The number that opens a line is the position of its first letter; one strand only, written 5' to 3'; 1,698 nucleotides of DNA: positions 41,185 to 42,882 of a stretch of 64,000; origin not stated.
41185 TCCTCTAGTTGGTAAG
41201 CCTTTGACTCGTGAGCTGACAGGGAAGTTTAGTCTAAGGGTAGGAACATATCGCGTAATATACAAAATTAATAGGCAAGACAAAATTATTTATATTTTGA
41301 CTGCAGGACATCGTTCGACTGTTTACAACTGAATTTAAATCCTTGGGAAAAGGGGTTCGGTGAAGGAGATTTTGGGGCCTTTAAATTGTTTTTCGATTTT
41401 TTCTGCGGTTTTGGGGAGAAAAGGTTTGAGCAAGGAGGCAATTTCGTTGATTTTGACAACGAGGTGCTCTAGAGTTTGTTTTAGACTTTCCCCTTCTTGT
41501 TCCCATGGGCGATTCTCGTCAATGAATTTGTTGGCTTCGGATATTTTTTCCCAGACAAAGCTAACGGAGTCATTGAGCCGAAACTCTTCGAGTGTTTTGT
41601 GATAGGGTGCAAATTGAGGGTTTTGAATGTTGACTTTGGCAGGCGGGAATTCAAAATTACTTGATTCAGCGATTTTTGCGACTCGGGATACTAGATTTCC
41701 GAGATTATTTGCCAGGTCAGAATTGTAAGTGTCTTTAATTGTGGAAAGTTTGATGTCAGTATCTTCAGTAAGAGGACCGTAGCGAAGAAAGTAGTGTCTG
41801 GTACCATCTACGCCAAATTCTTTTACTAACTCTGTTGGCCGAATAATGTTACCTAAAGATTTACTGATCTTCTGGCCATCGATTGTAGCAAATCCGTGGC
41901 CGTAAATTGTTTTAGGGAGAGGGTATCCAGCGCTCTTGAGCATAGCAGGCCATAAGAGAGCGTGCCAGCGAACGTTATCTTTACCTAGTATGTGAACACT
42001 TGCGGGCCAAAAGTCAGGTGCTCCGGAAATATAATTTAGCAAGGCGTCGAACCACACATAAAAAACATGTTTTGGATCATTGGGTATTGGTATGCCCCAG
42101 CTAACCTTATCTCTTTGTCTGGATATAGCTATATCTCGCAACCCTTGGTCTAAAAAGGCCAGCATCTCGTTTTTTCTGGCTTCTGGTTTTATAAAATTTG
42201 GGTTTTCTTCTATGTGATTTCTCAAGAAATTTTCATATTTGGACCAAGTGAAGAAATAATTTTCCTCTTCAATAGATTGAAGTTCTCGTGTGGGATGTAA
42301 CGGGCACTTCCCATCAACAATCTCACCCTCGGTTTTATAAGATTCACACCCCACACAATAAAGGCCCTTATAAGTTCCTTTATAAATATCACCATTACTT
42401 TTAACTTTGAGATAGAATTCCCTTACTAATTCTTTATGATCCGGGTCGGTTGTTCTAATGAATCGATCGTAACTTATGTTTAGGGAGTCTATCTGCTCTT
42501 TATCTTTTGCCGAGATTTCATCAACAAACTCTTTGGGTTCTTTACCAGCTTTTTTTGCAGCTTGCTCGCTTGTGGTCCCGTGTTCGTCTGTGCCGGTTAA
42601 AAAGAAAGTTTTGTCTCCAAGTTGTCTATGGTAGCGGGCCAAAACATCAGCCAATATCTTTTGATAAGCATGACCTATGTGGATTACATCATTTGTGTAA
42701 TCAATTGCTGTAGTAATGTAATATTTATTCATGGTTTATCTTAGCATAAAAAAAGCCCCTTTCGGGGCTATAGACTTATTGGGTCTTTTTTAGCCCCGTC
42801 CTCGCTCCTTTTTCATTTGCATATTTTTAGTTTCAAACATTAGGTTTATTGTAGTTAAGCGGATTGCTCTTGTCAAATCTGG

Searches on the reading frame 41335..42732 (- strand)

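Call 16: search_protein_families(library=pfam, proteins=[window:41335-42732:-], max_evalue=0.00001)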
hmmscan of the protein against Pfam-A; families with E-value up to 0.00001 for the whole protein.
window:41335-42732:- (465 aa): 3 families
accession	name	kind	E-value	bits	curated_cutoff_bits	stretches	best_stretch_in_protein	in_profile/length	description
PF09334.17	tRNA-synt_1g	-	9e-104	347.8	20.1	2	155-351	180-390/391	tRNA synthetases class I (M)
PF00133.28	tRNA-synt_1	-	1.2e-26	93.9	22.7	2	3-217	24-244/414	tRNA synthetases class I (I, L, M and V)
PF01406.26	tRNA-synt_1e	-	2.7e-09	37.2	27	0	279-317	244-282/301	tRNA synthetases class I (C) catalytic domain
